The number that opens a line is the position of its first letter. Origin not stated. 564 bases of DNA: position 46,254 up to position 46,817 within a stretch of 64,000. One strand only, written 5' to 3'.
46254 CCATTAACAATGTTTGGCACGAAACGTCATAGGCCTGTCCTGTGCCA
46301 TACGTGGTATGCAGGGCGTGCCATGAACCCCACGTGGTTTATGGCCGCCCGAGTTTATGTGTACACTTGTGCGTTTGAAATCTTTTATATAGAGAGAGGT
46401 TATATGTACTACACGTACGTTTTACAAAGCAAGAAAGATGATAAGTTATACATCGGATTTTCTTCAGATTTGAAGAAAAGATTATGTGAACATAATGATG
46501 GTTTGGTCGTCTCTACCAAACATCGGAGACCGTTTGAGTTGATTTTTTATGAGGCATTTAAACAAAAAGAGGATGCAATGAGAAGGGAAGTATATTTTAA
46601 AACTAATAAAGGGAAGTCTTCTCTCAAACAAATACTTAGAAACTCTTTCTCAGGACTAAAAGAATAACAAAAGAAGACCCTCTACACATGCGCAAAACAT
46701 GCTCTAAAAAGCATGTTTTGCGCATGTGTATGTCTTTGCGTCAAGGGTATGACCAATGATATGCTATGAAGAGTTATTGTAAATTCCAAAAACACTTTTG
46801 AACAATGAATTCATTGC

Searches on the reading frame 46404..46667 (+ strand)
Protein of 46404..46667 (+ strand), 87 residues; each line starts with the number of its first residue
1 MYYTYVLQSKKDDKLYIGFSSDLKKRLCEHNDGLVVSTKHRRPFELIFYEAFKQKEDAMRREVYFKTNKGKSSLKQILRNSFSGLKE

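Call 21: search_protein_families(library=pfam, proteins=[window:46404-46664:+], max_evalue=0.01)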
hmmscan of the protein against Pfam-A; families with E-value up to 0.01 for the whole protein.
window:46404-46664:+ (87 aa): 2 families
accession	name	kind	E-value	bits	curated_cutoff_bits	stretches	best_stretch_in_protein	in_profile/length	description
PF01541.30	GIY-YIG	-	2.1e-17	63.6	22.6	1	1-71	1-74/78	GIY-YIG catalytic domain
PF10544.15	T5orf172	-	0.003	18.5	20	1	3-60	2-58/101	T5orf172 domain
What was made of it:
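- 46404..46667 (+): 87-aa GIY-YIG-only nuclease gene of the Slx1/UPF0213 type. Pfam PF01541 at 2e-17 (call 21).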

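Call 22: find_encoding_contigs(protein=window:46404-46667:+, flank=10000, max_places=10)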
Protein window:46404-46667:+ (87 aa): no gene with exactly this product is on record in the collection.

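Call 36: search_protein_families(library=ncbifam, proteins=[window:46404-46664:+], max_evalue=0.01)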
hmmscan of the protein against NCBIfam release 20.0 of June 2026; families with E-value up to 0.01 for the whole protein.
window:46404-46664:+ (87 aa): 1 family
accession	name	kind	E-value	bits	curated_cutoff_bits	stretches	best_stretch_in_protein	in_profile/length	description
TIGR01453.1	grpIintron_endo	subfamily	0.0014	18.7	56.05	1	5-39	5-39/215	group I intron endonuclease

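Call 38: find_related_loci(query=A3, collection=metagenome_contigs, flank=2500)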
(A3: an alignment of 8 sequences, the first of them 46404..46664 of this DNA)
Query A3 (87 aa) in metagenome_contigs; peptide patterns used: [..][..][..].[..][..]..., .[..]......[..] (x = any residue, [..] = any of these).
600 stretches matched a pattern (row limit reached: there are more); 500 encode a relative of the query (tblastn E <= 1e-3); the best 80 are kept; 80 distinct loci.
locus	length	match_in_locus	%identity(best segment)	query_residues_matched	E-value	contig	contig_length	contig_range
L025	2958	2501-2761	99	1-87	4e-55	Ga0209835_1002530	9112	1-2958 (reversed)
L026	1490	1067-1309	69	1-81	8e-35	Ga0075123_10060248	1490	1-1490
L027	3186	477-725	65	1-83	6e-34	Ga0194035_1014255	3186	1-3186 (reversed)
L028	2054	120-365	66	1-82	5e-33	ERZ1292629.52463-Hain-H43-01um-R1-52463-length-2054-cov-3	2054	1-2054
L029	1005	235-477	69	1-81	6e-34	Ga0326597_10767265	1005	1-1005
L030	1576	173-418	62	1-82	4e-32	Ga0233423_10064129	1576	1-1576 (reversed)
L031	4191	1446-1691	63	1-82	7e-32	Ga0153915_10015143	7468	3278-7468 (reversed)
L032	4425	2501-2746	62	1-82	1e-31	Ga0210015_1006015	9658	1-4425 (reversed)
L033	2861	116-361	66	1-82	1e-31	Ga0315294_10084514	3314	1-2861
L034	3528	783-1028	65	1-82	1e-31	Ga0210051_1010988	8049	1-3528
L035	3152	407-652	63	1-82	3e-31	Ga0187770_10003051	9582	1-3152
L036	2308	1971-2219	61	1-83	2e-31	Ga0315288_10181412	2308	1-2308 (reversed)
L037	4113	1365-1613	61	1-83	2e-31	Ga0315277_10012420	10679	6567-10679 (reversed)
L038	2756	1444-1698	61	1-85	1e-30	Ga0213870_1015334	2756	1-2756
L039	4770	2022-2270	63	1-83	1e-30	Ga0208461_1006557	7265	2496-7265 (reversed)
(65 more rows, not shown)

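Call 49: search_solved_structures(query=A3, max_evalue=1, show_alignments=2)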
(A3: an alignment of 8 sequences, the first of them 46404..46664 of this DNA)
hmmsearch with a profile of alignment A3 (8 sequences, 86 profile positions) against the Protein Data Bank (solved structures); distinct sequences matched with E-value up to 1: 11.
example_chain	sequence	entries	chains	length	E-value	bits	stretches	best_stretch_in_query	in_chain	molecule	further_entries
1zg2_A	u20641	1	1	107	3e-12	49.9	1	2-66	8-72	Hypothetical UPF0213 protein BH0048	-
1ywl_A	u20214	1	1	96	7.1e-11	45.4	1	2-71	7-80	Hypothetical UPF0213 protein EF2693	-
7wme_A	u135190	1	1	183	0.00014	25.2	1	2-47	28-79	Structure-specific endonuclease subunit SLX1 homolog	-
7cq2_A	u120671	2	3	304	0.00079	22.8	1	1-39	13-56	Structure-specific endonuclease subunit SLX1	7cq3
4xlg_A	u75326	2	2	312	0.001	22.5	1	2-34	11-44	Structure-specific endonuclease subunit SLX1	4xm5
6seh_C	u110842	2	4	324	0.0037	20.7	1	1-32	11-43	Structure-specific endonuclease subunit SLX1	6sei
7cq4_A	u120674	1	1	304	0.0047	20.4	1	2-39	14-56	Structure-specific endonuclease subunit SLX1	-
1mk0_A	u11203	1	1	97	0.028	17.9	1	5-45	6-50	Intron-associated endonuclease 1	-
1ln0_A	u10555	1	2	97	0.18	15.3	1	5-45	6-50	intron-associated endonuclease 1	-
2wsh_A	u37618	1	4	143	0.38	14.3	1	8-40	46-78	ENDONUCLEASE II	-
8pek_A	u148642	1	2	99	0.5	13.9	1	8-67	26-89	Biopolymer transport protein ExbD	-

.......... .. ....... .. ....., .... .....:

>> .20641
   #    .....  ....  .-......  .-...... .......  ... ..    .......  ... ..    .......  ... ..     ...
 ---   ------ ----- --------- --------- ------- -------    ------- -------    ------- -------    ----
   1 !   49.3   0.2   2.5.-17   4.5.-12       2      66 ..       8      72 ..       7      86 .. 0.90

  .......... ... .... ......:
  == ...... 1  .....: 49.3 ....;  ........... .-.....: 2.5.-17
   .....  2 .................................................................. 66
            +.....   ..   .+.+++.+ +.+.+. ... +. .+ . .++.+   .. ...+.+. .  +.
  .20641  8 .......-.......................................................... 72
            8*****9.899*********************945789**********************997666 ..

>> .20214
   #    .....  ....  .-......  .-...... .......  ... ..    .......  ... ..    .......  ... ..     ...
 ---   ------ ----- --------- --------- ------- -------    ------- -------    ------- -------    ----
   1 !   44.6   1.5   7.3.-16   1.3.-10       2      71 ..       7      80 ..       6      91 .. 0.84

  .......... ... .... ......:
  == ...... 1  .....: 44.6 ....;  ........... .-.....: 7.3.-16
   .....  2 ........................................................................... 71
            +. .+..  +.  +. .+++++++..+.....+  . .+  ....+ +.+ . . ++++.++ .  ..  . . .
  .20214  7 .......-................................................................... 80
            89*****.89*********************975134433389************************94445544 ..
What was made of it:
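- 46404..46667 (+): PDB 1zg2/1ywl UPF0213 at E 3e-12 (call 49).
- On UPF0213 / Slx1-type GIY-YIG (COG2827): 1zg2 at E 3e-12 and 1ywl at 7e-11 (call 49).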

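Call 61: find_homologous_proteins(query=window:46404-46664:+, max_evalue=1e-10)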
Query window:46404-46664:+ (87 aa): 100 proteins with E <= 1e-10 among 100 candidates.
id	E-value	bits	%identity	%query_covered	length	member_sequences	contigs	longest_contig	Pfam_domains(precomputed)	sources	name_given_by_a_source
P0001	3.8e-49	182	99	100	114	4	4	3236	PF01541.31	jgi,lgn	-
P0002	5.8e-32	127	72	95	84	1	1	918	PF01541.31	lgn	-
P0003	4.8e-31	124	73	98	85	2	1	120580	PF01541.31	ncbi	ncbi:MAG: GIY-YIG nuclease family protein [Patescibacteria group bacterium]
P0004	6.0e-31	124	74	93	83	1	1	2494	PF01541.31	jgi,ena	-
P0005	8.7e-31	123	75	91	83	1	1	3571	PF01541.31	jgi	-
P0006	1.1e-30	123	73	93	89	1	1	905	PF01541.31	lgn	-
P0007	3.8e-30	121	68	98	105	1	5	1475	PF01541.31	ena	-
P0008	7.6e-30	120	75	93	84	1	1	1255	PF01541.31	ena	-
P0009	1.3e-29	119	70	95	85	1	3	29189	PF10544.16,PF01541.31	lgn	-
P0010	2.1e-29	119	70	95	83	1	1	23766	PF10544.16,PF01541.31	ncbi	-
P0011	2.5e-29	119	69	98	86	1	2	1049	PF01541.31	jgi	jgi:putative endonuclease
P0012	3.0e-29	118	67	94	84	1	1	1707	PF01541.31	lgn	-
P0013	5.0e-29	118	71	94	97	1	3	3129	PF10544.16,PF01541.31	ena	-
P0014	6.2e-29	117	66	98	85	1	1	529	PF01541.31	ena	-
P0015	6.6e-29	117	72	93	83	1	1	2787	PF01541.31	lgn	-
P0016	8.3e-29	117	70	94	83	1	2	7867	PF01541.31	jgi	jgi:putative endonuclease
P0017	9.0e-29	117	68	94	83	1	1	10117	PF10544.16,PF01541.31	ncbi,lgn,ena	-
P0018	1.1e-28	116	70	94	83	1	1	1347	PF10544.16,PF01541.31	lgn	-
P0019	1.3e-28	116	70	93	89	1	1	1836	PF01541.31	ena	-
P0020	1.3e-28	116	68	100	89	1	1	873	PF01541.31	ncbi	-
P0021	1.4e-28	116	73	93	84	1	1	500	PF01541.31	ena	-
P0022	1.8e-28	116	69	93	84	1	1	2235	PF01541.31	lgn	-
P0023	2.3e-28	115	72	93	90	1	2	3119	PF01541.31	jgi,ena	-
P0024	6.4e-28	114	69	93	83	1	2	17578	PF01541.31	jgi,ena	-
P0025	1.3e-27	113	65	98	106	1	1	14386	PF10544.16,PF01541.31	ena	-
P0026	1.4e-27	113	69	93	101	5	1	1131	PF01541.31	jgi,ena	-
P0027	1.4e-27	113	70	94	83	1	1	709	PF01541.31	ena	-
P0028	2.3e-27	112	67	95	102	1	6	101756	PF01541.31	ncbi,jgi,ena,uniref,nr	ncbi:MAG: excinuclease ABC subunit C [Candidatus Omnitrophica bacterium CG11_big_fil_rev_8_21_14_0_2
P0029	3.1e-27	112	68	93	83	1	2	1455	PF01541.31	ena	-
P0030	3.6e-27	112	68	94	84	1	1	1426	PF01541.31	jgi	-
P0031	3.9e-27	112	68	90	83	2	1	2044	PF10544.16,PF01541.31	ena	-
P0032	4.6e-27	111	66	95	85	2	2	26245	PF10544.16,PF01541.31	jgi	jgi:putative endonuclease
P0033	8.4e-27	111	66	95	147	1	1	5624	PF10544.16,PF01541.31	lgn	-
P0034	9.3e-27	110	68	93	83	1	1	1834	PF10544.16,PF01541.31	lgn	-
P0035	9.9e-27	110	65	94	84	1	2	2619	PF10544.16,PF01541.31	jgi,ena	-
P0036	1.3e-26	110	68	93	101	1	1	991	PF01541.31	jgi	-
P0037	6.6e-26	108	65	97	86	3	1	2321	PF01541.31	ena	-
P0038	1.5e-25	107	65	94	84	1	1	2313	PF10544.16,PF01541.31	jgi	jgi:putative endonuclease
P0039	1.6e-25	106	61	97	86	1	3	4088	PF01541.31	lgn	-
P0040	2.3e-25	106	65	94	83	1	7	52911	PF01541.31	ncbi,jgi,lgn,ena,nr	ncbi:MAG: GIY-YIG nuclease family protein [Patescibacteria group bacterium]|nr:GIY-YIG nuclease fami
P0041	2.6e-25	106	67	94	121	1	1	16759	PF01541.31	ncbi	-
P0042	3.4e-25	105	67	93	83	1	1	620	PF01541.31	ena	-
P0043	6.4e-25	105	62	94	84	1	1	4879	PF10544.16,PF01541.31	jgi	jgi:putative endonuclease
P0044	7.7e-25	104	63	95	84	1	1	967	PF01541.31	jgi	-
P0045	1.7e-24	103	66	87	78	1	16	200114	PF01541.31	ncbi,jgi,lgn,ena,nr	ncbi:MAG: GIY-YIG nuclease family protein [Candidatus Magasanikbacteria bacterium]|jgi:putative endo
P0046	2.1e-24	103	68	87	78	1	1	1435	PF01541.31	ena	-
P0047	3.4e-24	102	63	92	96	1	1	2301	PF01541.31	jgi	-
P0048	3.6e-24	102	68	87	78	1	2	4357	PF01541.31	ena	-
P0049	4.0e-24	102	63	94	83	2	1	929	PF10544.16,PF01541.31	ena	-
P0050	4.1e-24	102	63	91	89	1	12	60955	PF01541.31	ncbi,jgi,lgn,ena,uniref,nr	ncbi:hypothetical protein A2810_01270 [candidate division Kazan bacterium RIFCSPHIGHO2_01_FULL_49_10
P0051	6.6e-24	101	68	87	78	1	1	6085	PF01541.31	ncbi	-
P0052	8.4e-24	101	64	93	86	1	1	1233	PF01541.31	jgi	jgi:putative endonuclease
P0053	9.7e-24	101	63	92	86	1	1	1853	PF10544.16,PF01541.31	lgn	-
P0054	1.0e-23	101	67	87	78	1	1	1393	PF01541.31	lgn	-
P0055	1.3e-23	100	63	86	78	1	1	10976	PF01541.31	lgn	-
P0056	1.7e-23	100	65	94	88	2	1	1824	PF01541.31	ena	-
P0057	2.1e-23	100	59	95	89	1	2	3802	PF01541.31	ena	-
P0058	9.0e-23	98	63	91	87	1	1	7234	PF01541.31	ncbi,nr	ncbi:GIY-YIG nuclease family protein [Candidatus Uhrbacteria bacterium]|nr:GIY-YIG nuclease family p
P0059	9.0e-23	98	85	63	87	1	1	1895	PF01541.31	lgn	-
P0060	1.6e-22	97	60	92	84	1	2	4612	PF01541.31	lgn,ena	-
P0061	2.0e-22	97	63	91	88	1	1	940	PF01541.31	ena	-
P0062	2.9e-22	96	57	94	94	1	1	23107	PF01541.31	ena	-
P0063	3.7e-22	96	60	92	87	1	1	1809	PF01541.31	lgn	-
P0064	4.0e-22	96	60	94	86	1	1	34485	PF01541.31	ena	-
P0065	4.7e-22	95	63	93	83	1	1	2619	PF10544.16,PF01541.31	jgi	jgi:putative endonuclease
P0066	5.9e-22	95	64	87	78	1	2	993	PF01541.31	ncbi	-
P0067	7.0e-22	95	59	94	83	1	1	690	PF01541.31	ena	-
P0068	8.9e-22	95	62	91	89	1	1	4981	PF01541.31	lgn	-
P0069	9.0e-22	95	60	93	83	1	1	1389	PF01541.31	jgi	-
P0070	2.2e-21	93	73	75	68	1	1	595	PF01541.31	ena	-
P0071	5.0e-21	92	62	90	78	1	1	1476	PF01541.31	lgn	-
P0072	6.1e-21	92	62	90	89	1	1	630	PF01541.31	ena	-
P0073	8.3e-21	91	56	94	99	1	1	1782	PF01541.31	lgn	-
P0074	1.1e-20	91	62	91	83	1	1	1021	PF01541.31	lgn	-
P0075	1.1e-20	91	57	95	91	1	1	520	PF01541.31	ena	-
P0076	1.4e-20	91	62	87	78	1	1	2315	PF01541.31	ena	-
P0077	1.8e-20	90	58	95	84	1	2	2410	PF01541.31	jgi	-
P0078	2.1e-20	90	54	94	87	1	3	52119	PF01541.31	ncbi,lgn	-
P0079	2.3e-20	90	57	97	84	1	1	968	PF01541.31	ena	-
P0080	2.3e-20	90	57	97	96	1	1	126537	PF01541.31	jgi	jgi:putative endonuclease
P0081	3.7e-20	89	64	85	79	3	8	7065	PF01541.31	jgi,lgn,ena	-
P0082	4.0e-20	89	59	87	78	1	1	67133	PF01541.31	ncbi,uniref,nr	ncbi:MAG: excinuclease ABC subunit C [Candidatus Woykebacteria bacterium RBG_16_44_10]|uniref:Excinu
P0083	4.1e-19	86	55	74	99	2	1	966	PF01541.31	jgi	-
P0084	4.5e-19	86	58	91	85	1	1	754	PF01541.31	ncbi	-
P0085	2.0e-18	84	53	91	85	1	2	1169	PF01541.31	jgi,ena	-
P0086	2.5e-18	84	58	90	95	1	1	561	PF10544.16,PF01541.31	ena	-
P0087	2.9e-18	83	58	90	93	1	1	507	PF10544.16,PF01541.31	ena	-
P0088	8.6e-18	82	54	95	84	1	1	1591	PF01541.31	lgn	-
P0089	1.0e-17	82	52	95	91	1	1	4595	PF10544.16,PF01541.31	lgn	-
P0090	1.9e-17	81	56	91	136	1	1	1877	PF01541.31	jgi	jgi:putative endonuclease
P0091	4.0e-17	80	70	69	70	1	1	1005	PF01541.31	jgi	-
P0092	4.9e-17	79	57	94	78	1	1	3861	PF01541.31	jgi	-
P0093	7.2e-17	79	57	94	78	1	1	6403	PF01541.31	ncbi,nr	ncbi:GIY-YIG nuclease family protein [bacterium]|nr:GIY-YIG nuclease family protein [bacterium]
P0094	9.3e-17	79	62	70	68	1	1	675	PF01541.31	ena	-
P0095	1.2e-16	78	63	71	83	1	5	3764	PF01541.31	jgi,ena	-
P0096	1.2e-16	78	63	71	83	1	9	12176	PF01541.31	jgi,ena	-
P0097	1.4e-16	78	57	94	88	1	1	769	PF01541.31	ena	-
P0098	5.1e-16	76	61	71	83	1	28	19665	PF01541.31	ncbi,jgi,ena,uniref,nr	ncbi:MAG: excinuclease ABC subunit C [Candidatus Magasanikbacteria bacterium CG10_big_fil_rev_8_21_1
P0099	5.1e-16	76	61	71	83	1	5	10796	PF01541.31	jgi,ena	-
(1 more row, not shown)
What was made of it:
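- Tried and rejected: Exact look-up of the 87-aa protein failed, because gene callers extend the ORF into the leader (P0001 is 114 aa; calls 22, 61).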

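Call 69: predict_structure(alignment_id=A5)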
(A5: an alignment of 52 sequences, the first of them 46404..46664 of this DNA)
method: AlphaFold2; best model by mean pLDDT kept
length: 87 residues; sequences in the alignment: 52
mean_pLDDT: 92.8   pTM: 0.80
mean pLDDT of the five models: 92.8, 92.8, 92.7, 92.5, 91.0
residues with pLDDT >= 90: 77; 70-90: 5; 50-70: 3; < 50: 2
segments of 3 or more residues with pLDDT < 50: none
pLDDT, mean of each block of 10 residues (from residue 1): 96 95 97 95 96 98 97 91 60
secondary structure, 60 per line:
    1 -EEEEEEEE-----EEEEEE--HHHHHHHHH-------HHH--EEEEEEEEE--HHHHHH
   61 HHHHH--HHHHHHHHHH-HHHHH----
elements in order: E2-9 E15-20 H23-31 E44-52 H55-65 H68-77 H79-83
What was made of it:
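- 46404..46667 (+): AF2 model pLDDT 92.8 (call 69).
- On Free-standing GIY-YIG homing endonuclease: The protein is 87 aa and is catalytic domain only (calls 21, 69).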

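Call 71: fold_search(model_id=the predicted structure, library=pdb)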
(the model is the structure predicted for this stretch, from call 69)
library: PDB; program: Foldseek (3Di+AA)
matches with E <= 10: 219; with E <= 0.001: 1
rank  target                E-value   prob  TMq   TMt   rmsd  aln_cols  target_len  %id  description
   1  1zg2_MODEL_1_A        3.0e-04  1.00  0.54  0.51   7.3        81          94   34  Solution NMR structure of the UPF0213 protein BH0048 from Bacillus halodurans. Northeast Structural Genomics t (released 2005-06-21)
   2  7cq2_A                3.1e-03  1.00  0.65  0.22   3.7        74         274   28  Crystal structure of Slx1-Slx4 (released 2021-06-16)
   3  6seh_A                4.8e-03  1.00  0.70  0.27   3.8        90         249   28  Recognition and processing of branched DNA substrates by Slx1-Slx4 nuclease (released 2019-09-25)
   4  7cq2_B                5.1e-03  1.00  0.61  0.19   4.1        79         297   29  Crystal structure of Slx1-Slx4 (released 2021-06-16)
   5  4xlg_A                5.5e-03  1.00  0.62  0.22   3.0        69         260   28  C. glabrata Slx1 in complex with Slx4CCD. (released 2015-03-25)
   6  4xm5                  5.8e-03  1.00  0.60  0.21   3.7        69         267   28  C. glabrata Slx1. (released 2015-03-25)
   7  6sei_C                7.1e-03  1.00  0.64  0.22   2.1        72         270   29  Recognition and processing of branched DNA substrates by Slx1-Slx4 nuclease (released 2019-09-25)
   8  7cq3_A                7.6e-03  1.00  0.68  0.21   2.4        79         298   29  Crystal structure of Slx1-Slx4 (released 2021-06-16)
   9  6seh_C                9.2e-03  1.00  0.71  0.27   3.7        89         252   27  Recognition and processing of branched DNA substrates by Slx1-Slx4 nuclease (released 2019-09-25)
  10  7cq4_A                9.8e-03  1.00  0.62  0.20   3.4        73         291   27  Crystal structure of Slx1-Slx4 in complex with 5'flap DNA (released 2021-06-16)
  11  1ln0_A                1.6e-01  0.91  0.51  0.49   3.4        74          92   23  Structure of the Catalytic Domain of Homing Endonuclease I-TevI (released 2002-10-30)
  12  1ln0_B                2.8e-01  0.72  0.51  0.48   4.7        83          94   24  Structure of the Catalytic Domain of Homing Endonuclease I-TevI (released 2002-10-30)
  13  1mk0                  5.3e-01  0.66  0.53  0.48   3.5        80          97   22  catalytic domain of intron endonuclease I-TevI, E75A mutant (released 2002-10-30)
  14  4njc_F                6.9e-01  0.35  0.32  0.51   5.0        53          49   13  RNA Polymerase interacting protein YkzG from Geobacillus stearothermophilus (released 2014-08-20)
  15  7qoh_g                6.9e-01  0.28  0.34  0.36   4.3        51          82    4  Unique vertex of the phicrAss001 virion with C5 symmetry imposed (released 2023-03-29)
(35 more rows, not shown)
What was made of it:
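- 46404..46667 (+): Foldseek matches to the Slx1 nuclease domain at TMq 0.6-0.7 (call 71).
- On Free-standing GIY-YIG homing endonuclease: The fold is confirmed (calls 69, 71).
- On UPF0213 / Slx1-type GIY-YIG (COG2827): Foldseek matches to Slx1 at TMq 0.60-0.71 (call 71).
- Closest known: UPF0213 / COG2827. Same: Best sequence and fold matches (calls 49, 71).
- Its best matches are UPF0213 proteins (1zg2, 1ywl), followed by the structure-specific nuclease Slx1 (calls 49, 69, 71).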

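Call 76: search_protein_families(library=phrogs, proteins=[window:46404-46664:+], max_evalue=0.001)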
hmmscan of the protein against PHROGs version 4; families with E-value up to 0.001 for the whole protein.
window:46404-46664:+ (87 aa): 0 families

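Call 88: find_encoding_contigs(protein=P0098, flank=3000, max_places=10)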
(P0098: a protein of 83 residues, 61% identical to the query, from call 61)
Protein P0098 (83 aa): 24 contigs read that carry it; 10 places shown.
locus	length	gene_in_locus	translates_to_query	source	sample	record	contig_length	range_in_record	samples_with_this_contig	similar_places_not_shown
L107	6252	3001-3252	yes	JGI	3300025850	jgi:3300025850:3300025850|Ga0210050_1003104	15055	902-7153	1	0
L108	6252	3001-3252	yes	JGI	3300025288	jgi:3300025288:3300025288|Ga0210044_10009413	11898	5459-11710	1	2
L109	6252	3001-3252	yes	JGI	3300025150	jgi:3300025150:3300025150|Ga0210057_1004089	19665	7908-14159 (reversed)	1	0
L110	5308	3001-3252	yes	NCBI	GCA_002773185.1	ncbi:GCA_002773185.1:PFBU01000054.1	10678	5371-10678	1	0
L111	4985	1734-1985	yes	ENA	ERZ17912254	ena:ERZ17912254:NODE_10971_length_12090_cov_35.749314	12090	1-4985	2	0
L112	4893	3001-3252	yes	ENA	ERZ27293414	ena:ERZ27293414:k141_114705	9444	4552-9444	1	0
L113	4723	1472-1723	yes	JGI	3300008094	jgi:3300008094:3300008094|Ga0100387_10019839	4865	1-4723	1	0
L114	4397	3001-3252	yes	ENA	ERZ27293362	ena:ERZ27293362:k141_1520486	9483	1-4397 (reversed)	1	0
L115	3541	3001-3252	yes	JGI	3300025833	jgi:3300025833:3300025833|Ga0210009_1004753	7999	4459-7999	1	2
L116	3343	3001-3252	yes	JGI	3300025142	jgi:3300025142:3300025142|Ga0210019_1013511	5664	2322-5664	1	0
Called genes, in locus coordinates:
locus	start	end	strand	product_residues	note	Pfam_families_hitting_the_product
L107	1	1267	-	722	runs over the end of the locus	?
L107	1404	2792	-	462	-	PF01476:LysM, PF23446:LysM1_NFP_LYK (faint), PF23473:LysM3_LYK4_5 (weak), PF01476:LysM, PF01551:Peptidase_M23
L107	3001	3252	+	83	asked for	PF01541:GIY-YIG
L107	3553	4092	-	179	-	-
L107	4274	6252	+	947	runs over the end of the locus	PF00912:Transgly, PF00905:Transpeptidase, PF17957:Big_7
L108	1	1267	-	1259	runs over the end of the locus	PF00932:LTD, PF00801:PKD, PF18911:PKD_4, PF21027:Sde0182_C (faint), PF00932:LTD, PF00801:PKD, PF18911:PKD_4, PF00932:LTD, +2 more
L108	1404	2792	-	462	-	PF01476:LysM, PF23446:LysM1_NFP_LYK (faint), PF23473:LysM3_LYK4_5 (weak), PF01476:LysM, PF01551:Peptidase_M23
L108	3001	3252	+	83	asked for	PF01541:GIY-YIG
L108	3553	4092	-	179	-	-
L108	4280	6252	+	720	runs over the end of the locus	?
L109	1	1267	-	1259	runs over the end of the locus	PF00932:LTD, PF00801:PKD, PF18911:PKD_4, PF21027:Sde0182_C (faint), PF00932:LTD, PF00801:PKD, PF18911:PKD_4, PF00932:LTD, +2 more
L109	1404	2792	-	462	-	PF01476:LysM, PF23446:LysM1_NFP_LYK (faint), PF23473:LysM3_LYK4_5 (weak), PF01476:LysM, PF01551:Peptidase_M23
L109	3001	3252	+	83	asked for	PF01541:GIY-YIG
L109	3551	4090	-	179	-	-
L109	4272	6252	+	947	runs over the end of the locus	PF00912:Transgly, PF00905:Transpeptidase, PF17957:Big_7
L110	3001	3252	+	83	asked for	PF01541:GIY-YIG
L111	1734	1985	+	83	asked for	PF01541:GIY-YIG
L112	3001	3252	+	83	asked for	PF01541:GIY-YIG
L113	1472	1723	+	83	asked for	PF01541:GIY-YIG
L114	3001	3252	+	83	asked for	PF01541:GIY-YIG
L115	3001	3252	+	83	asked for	PF01541:GIY-YIG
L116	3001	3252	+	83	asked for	PF01541:GIY-YIG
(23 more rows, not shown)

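Call 89: find_encoding_contigs(protein=P0045, flank=3000, max_places=10)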
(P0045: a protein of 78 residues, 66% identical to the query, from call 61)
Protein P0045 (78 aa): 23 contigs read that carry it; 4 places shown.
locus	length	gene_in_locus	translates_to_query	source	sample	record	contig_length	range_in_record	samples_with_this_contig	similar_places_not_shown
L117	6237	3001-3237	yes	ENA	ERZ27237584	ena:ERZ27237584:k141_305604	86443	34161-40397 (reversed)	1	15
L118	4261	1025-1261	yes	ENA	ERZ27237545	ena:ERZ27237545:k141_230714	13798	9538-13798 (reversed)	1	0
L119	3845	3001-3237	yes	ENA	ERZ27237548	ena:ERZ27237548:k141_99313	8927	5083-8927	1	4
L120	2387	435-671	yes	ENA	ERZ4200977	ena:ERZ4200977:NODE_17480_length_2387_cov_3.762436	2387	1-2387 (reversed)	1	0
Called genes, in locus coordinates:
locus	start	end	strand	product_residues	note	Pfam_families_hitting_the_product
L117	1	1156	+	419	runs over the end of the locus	PF00675:Peptidase_M16, PF05193:Peptidase_M16_C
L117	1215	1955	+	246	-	PF00121:TIM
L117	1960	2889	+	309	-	-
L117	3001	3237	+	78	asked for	PF01541:GIY-YIG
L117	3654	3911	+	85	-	-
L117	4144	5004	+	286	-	PF01149:Fapy_DNA_glyco, PF05833:NFACT_N (faint), PF06831:H2TH, PF06827:zf-FPG_IleRS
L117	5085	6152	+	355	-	PF21088:MS_channel_1st, PF00924:MS_channel_2nd, PF21082:MS_channel_3rd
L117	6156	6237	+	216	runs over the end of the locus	-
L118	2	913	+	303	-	?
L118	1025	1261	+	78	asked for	PF01541:GIY-YIG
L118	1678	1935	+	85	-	-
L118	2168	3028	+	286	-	PF01149:Fapy_DNA_glyco, PF05833:NFACT_N (faint), PF06831:H2TH, PF06827:zf-FPG_IleRS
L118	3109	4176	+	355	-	PF21088:MS_channel_1st, PF00924:MS_channel_2nd, PF21082:MS_channel_3rd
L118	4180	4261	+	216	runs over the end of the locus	-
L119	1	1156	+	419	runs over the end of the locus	PF00675:Peptidase_M16, PF05193:Peptidase_M16_C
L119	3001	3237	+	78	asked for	PF01541:GIY-YIG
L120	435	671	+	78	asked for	PF01541:GIY-YIG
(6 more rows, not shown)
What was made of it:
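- Identical nuclease proteins sit in stable contexts across many samples (calls 88, 89).
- Tried and rejected: Same-protein, different-context test for recent mobility: negative (calls 88, 89).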
